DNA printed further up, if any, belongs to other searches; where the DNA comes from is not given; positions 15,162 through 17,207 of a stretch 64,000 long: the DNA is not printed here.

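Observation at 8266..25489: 17-kb TetR / TRAP / CoA-ligase / split B12-mutase / PrpD / beta-oxidation cluster with no acyl-CoA dehydrogenase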

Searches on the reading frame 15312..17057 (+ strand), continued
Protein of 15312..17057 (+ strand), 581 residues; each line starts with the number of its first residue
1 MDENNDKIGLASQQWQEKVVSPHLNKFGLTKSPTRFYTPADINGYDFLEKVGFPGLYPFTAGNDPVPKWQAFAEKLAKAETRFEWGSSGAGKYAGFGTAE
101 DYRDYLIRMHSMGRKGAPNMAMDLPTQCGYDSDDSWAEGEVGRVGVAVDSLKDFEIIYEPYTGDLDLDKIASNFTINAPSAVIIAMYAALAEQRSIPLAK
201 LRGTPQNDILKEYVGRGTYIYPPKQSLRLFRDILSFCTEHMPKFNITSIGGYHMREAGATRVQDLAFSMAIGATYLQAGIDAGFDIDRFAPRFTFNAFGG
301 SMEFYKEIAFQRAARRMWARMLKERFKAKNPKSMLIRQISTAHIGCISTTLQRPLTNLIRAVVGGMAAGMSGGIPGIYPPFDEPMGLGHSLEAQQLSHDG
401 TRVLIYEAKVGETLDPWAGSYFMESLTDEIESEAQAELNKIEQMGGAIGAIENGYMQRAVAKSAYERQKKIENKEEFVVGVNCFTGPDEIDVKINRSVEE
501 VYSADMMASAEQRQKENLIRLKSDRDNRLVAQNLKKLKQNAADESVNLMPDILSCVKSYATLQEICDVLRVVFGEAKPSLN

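Call 10: search_solved_structures(query=window:15312-17057:+, show_alignments=3, max_evalue=1e-10)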
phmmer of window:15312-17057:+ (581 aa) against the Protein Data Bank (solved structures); distinct sequences matched with E-value up to 1e-10: 11.
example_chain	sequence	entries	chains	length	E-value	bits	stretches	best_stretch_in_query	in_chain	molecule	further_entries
8gju_J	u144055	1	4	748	1.6e-94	320.5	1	91-578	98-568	Methylmalonyl-CoA mutase, mitochondrial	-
2xij_A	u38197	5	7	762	1.7e-94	320.4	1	91-578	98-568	METHYLMALONYL-COA MUTASE, MITOCHONDRIAL | Methylmalonyl-CoA mutase, mitochondrial precursor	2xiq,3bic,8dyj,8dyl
4r3u_A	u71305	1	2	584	5e-92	312.3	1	34-575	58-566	2-hydroxyisobutyryl-CoA mutase large subunit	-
1req_A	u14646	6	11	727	5.2e-81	275.9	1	91-575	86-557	METHYLMALONYL-COA MUTASE | PROTEIN (METHYLMALONYL-COA MUTASE)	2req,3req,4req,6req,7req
6oxc_A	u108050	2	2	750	1.1e-80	274.9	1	92-577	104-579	Methylmalonyl-CoA mutase large subunit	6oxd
5req_A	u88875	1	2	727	1.7e-80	274.1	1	92-575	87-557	PROTEIN (METHYLMALONYL-COA MUTASE ALPHA-SUBUNIT)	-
1e1c_A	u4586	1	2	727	1.3e-79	271.3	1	91-575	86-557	METHYLMALONYL-COA MUTASE ALPHA CHAIN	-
4xc6_A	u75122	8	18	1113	2.4e-37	131.7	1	194-489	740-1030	Isobutyryl-CoA mutase fused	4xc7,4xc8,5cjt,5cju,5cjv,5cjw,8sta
8ssl_A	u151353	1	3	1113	2.4e-37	131.7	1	194-489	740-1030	Fused isobutyryl-CoA mutase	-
1e1c_B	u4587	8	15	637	7.1e-20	74.1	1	241-484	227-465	METHYLMALONYL-COA MUTASE BETA CHAIN | METHYLMALONYL-COA MUTASE | PROTEIN (METHYLMALONYL-COA MUTASE BETA-SUBUNIT)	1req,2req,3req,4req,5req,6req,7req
6oxc_B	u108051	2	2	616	7.9e-17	64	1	249-485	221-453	Methylmalonyl-CoA mutase small subunit mutA | Methylmalonyl-CoA mutase small subunit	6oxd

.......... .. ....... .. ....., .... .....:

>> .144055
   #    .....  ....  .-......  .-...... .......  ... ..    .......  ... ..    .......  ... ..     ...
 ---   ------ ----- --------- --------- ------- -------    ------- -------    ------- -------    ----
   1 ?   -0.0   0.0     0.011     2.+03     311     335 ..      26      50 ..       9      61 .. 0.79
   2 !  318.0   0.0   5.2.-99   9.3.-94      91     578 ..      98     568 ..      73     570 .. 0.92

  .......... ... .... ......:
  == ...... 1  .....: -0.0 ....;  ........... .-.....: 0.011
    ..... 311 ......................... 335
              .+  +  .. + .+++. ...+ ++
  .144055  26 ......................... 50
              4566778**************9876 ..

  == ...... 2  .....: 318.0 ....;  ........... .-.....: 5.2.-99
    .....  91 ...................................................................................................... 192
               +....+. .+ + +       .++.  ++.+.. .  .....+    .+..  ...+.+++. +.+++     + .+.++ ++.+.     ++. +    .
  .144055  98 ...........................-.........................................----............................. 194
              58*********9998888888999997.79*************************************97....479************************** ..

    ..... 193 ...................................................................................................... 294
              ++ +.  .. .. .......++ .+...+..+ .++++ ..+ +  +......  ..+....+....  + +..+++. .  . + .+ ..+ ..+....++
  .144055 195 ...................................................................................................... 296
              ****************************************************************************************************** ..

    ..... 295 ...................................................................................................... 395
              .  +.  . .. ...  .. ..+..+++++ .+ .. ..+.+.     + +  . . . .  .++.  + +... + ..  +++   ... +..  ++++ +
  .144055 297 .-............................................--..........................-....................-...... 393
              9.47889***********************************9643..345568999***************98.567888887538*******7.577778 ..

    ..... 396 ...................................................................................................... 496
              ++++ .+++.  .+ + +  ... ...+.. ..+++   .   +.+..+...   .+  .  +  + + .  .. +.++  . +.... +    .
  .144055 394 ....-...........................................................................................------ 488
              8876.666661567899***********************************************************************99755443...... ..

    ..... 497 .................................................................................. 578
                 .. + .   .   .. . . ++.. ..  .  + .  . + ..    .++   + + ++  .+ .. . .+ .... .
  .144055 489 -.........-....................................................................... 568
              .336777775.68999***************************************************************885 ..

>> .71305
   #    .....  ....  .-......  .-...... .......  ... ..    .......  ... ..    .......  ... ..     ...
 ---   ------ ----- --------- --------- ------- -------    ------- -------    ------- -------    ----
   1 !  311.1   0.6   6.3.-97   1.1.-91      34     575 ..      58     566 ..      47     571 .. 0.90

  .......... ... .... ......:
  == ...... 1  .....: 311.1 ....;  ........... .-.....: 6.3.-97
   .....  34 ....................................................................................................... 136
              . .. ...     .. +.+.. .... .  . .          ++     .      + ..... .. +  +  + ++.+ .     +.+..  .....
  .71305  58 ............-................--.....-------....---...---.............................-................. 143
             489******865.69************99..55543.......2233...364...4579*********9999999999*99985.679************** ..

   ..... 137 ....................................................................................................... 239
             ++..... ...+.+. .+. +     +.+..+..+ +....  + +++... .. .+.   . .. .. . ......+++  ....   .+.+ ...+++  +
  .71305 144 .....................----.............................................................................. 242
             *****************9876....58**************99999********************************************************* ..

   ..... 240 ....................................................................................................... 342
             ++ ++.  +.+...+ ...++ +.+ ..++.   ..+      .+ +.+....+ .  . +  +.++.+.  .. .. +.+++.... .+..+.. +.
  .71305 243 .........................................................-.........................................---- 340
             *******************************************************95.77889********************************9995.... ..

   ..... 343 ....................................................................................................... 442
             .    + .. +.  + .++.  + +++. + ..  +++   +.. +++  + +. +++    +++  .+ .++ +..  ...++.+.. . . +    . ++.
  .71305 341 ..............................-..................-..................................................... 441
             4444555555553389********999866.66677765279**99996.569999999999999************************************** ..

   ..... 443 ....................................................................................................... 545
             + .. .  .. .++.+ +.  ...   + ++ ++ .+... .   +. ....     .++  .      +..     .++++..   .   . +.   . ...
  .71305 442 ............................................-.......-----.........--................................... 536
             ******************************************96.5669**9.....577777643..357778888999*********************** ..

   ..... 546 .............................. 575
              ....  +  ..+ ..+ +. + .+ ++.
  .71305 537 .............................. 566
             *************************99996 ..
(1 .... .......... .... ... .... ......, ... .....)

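Call 19: find_encoding_contigs(protein=P0018, flank=10000, max_places=2)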
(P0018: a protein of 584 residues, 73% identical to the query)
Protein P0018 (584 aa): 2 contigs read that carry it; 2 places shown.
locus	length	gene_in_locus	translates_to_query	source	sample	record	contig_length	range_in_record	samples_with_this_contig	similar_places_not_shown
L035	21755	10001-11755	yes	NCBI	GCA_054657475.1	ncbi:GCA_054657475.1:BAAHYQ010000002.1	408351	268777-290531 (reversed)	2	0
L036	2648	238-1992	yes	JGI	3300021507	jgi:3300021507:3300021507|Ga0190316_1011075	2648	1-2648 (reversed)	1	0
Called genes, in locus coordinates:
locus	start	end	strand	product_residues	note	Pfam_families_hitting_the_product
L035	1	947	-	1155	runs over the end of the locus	PF00989:PAS, PF13188:PAS_8 (weak), PF13426:PAS_9, PF00512:HisKA, PF02518:HATPase_c, PF00072:Response_reg, PF01627:Hpt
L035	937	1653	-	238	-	PF00497:SBP_bac_3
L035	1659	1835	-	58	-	-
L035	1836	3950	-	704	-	PF00989:PAS (weak), PF12860:PAS_7 (faint), PF13188:PAS_8 (faint), PF24820:Diguanyl_cycl_sensor (faint), PF00989:PAS, PF08448:PAS_4, PF13426:PAS_9 (weak), PF00990:GGDEF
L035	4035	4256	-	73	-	-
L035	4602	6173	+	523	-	PF01039:Carboxyl_trans, PF03255:ACCA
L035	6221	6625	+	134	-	PF02310:B12-binding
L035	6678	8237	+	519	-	PF00501:AMP-binding, PF13193:AMP-binding_C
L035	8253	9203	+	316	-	PF03060:NMO, PF01070:FMN_dh (weak), PF00478:IMPDH (weak)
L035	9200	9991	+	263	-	PF00378:ECH_1, PF16113:ECH_2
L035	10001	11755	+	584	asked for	PF01642:MM_CoA_mutase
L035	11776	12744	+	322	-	PF03308:MeaB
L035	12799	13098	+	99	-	-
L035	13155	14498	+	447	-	PF03972:MmgE_PrpD_N, PF19305:MmgE_PrpD_C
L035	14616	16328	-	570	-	-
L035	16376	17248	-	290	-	-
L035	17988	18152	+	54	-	PF08201:BssC_TutF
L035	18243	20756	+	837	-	PF02901:PFL-like, PF01228:Gly_radical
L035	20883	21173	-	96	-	PF27306:AF_2379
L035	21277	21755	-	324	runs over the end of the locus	PF01012:ETF, PF00766:ETF_alpha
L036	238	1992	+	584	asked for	PF01642:MM_CoA_mutase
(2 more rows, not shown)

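Call 20: find_encoding_contigs(protein=P0003, flank=10000, max_places=2)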
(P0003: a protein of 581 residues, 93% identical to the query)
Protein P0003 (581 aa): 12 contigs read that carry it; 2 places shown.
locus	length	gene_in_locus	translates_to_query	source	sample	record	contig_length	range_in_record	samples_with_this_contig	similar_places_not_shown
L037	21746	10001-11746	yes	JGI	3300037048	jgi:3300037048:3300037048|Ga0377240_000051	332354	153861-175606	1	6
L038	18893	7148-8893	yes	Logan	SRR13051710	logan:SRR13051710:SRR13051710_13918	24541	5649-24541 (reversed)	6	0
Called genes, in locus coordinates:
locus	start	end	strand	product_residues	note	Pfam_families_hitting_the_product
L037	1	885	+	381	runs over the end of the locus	PF02515:CoA_transf_3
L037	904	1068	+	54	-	-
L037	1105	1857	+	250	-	PF02548:Pantoate_transf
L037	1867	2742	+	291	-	PF03446:NAD_binding_2 (weak), PF03807:F420_oxidored, PF10727:Rossmann-like, PF10728:DUF2520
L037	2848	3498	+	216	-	PF00440:TetR_N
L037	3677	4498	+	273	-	PF06508:QueC (weak)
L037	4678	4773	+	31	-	-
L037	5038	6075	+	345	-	PF03480:DctP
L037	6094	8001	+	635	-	PF04290:DctQ, PF06808:DctM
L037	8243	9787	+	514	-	PF00501:AMP-binding, PF13193:AMP-binding_C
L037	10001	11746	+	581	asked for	PF01642:MM_CoA_mutase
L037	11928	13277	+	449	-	PF03972:MmgE_PrpD_N, PF19305:MmgE_PrpD_C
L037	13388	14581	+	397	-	PF00108:Thiolase_N, PF00109:ketoacyl-synt (weak), PF02803:Thiolase_C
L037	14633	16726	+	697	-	PF00378:ECH_1, PF16113:ECH_2, PF02737:3HCDH_N, PF00725:3HCDH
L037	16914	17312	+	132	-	PF02310:B12-binding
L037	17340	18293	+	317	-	PF00478:IMPDH (faint), PF03060:NMO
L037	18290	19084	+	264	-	PF00378:ECH_1, PF16113:ECH_2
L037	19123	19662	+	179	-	PF02572:CobA_CobO_BtuR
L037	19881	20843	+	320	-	PF03308:MeaB, PF20720:nSTAND3 (faint), PF00009:GTP_EFTU (faint), PF02492:cobW (faint), PF13238:AAA_18 (faint)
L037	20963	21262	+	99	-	-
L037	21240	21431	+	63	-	-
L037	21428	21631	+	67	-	-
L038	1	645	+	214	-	?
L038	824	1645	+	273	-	PF06508:QueC (weak)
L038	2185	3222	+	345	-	PF03480:DctP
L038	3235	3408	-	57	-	-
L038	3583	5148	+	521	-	PF06808:DctM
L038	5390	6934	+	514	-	PF00501:AMP-binding, PF13193:AMP-binding_C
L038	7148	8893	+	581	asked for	PF01642:MM_CoA_mutase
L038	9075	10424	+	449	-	PF03972:MmgE_PrpD_N, PF19305:MmgE_PrpD_C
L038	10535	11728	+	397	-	PF00108:Thiolase_N, PF00109:ketoacyl-synt (weak), PF02803:Thiolase_C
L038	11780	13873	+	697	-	PF00378:ECH_1, PF16113:ECH_2, PF02737:3HCDH_N, PF00725:3HCDH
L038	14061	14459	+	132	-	PF02310:B12-binding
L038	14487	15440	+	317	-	PF00478:IMPDH (faint), PF03060:NMO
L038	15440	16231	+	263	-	PF00378:ECH_1, PF16113:ECH_2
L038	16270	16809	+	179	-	PF02572:CobA_CobO_BtuR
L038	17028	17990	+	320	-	PF03308:MeaB, PF20720:nSTAND3 (faint), PF00009:GTP_EFTU (faint), PF02492:cobW (faint), PF13238:AAA_18 (faint)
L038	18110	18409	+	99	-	-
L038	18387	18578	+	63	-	-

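Call 36: search_protein_families(library=pfam, proteins=[L035:14616-16328:-, L035:16376-17248:-], max_evalue=0.001)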
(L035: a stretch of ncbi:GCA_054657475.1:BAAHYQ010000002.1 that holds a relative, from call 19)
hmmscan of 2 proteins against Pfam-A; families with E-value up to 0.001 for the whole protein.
L035:14616-16328:- (570 aa): 1 family
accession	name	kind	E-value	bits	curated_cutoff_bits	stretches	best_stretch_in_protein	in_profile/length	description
PF00092.34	VWA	-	0.00015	22.5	23.8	0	465-533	72-145/174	von Willebrand factor type A domain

L035:16376-17248:- (290 aa): 2 families
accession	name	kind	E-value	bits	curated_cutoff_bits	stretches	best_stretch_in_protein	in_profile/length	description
PF06508.19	QueC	-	7.1e-05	22.8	22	1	27-140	4-102/210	Queuosine biosynthesis protein QueC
PF01902.24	Diphthami_syn_2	-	0.00053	20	23.2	0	24-57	2-35/219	Diphthamide synthase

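Call 48: search_solved_structures(query=L035:18243-20756:+, max_evalue=1e-10)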
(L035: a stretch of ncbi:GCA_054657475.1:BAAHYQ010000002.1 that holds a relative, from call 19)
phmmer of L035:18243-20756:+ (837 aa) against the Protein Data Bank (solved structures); distinct sequences matched with E-value up to 1e-10: 34.
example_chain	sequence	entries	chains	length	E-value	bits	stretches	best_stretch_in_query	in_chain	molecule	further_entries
9o8u_A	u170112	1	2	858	0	1487.6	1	12-836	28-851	1-methyl alkyl succinate synthase subunit MasD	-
4pkc_A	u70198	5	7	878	2.3e-157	528.7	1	31-834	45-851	TutD | benzylsuccinate synthase alpha chain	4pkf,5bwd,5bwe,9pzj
6vxc_A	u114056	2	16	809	4.6e-108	365.6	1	56-833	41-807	Trans-4-hydroxy-L-proline dehydratase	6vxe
7vua_A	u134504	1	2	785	3.9e-106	359.2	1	57-833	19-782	HplG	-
1r8w_A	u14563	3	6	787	5.3e-105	355.4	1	58-831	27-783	glycerol dehydratase | B12-independent glycerol dehydratase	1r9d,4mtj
7kq3_A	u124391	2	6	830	7e-103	348.4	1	57-831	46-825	Isethionate sulfite-lyase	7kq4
6lon_B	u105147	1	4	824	2.8e-102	346.4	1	58-831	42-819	PFL2/glycerol dehydratase family glycyl radical enzyme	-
5ymr_B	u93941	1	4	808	6.7e-101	341.8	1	56-832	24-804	Formate acetyltransferase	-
9f3w_A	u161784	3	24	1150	4.9e-98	332.4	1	58-834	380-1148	Choline trimethylamine-lyase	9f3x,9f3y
9rco_A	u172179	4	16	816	4.3e-95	322.6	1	58-834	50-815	Glycyl radical protein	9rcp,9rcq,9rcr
2f3o_A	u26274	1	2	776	1.3e-92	314.4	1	57-830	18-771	pyruvate formate-lyase 2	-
5i2a_A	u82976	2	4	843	3.2e-92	313.1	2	57-632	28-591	Diol-dehydratase | Diol dehydratase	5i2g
5a0z_A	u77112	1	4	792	3.2e-90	306.5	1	58-834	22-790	CHOLINE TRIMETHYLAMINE LYASE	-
5a0u_A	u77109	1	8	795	3.3e-90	306.5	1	58-834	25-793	CHOLINE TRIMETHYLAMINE LYASE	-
8iof_A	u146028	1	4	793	1.8e-87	297.4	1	54-832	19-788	Benzylsuccinate synthase alpha subunit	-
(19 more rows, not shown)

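Call 53: find_encoding_contigs(protein=P0089, flank=10000, max_places=1)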
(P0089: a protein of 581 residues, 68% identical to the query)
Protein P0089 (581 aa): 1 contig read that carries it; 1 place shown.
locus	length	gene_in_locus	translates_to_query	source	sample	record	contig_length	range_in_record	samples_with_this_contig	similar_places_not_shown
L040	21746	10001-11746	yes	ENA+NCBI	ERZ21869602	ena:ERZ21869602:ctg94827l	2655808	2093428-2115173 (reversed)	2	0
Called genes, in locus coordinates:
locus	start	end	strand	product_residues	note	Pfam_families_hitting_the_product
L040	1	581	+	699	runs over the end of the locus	PF00378:ECH_1, PF16113:ECH_2, PF02737:3HCDH_N, PF00725:3HCDH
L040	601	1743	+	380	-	PF02771:Acyl-CoA_dh_N, PF02770:Acyl-CoA_dh_M, PF00441:Acyl-CoA_dh_1, PF08028:Acyl-CoA_dh_2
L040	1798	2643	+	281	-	PF00392:GntR, PF07702:UTRA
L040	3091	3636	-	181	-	PF13358:DDE_3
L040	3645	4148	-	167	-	PF13384:HTH_23 (faint), PF13518:HTH_28 (faint), PF13565:HTH_32 (weak), PF13592:HTH_33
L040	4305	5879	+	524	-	PF01039:Carboxyl_trans, PF03255:ACCA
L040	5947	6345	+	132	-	PF02310:B12-binding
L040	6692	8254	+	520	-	PF00501:AMP-binding, PF13193:AMP-binding_C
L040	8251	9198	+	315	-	PF00478:IMPDH (faint), PF03060:NMO, PF01070:FMN_dh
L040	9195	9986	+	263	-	PF00378:ECH_1, PF16113:ECH_2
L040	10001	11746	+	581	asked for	PF01642:MM_CoA_mutase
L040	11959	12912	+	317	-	PF03308:MeaB, PF02492:cobW (faint)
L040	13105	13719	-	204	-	-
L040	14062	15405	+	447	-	PF03972:MmgE_PrpD_N, PF19305:MmgE_PrpD_C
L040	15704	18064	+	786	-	PF00989:PAS (faint), PF08448:PAS_4, PF13188:PAS_8 (faint), PF08448:PAS_4, PF13426:PAS_9 (weak), PF00512:HisKA, PF02518:HATPase_c, PF00072:Response_reg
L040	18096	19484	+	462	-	PF00072:Response_reg, PF00158:Sigma54_activat, PF01078:Mg_chelatase (faint), PF14532:Sigma54_activ_2, PF07724:AAA_2, PF07728:AAA_5, PF25601:AAA_lid_14, PF02954:HTH_8 (weak)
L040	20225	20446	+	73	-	-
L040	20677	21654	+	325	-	PF13353:Fer4_12 (faint), PF00037:Fer4 (weak), PF13237:Fer4_10 (weak), PF14697:Fer4_21 (weak), PF12838:Fer4_7, PF13187:Fer4_9 (weak), PF13484:Fer4_16 (weak), PF04055:Radical_SAM, +2 more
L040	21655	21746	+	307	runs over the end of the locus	PF13353:Fer4_12 (faint), PF13484:Fer4_16 (faint), PF00037:Fer4 (weak), PF12838:Fer4_7, PF13187:Fer4_9, PF13237:Fer4_10, PF04055:Radical_SAM, PF12837:Fer4_6 (weak), +1 more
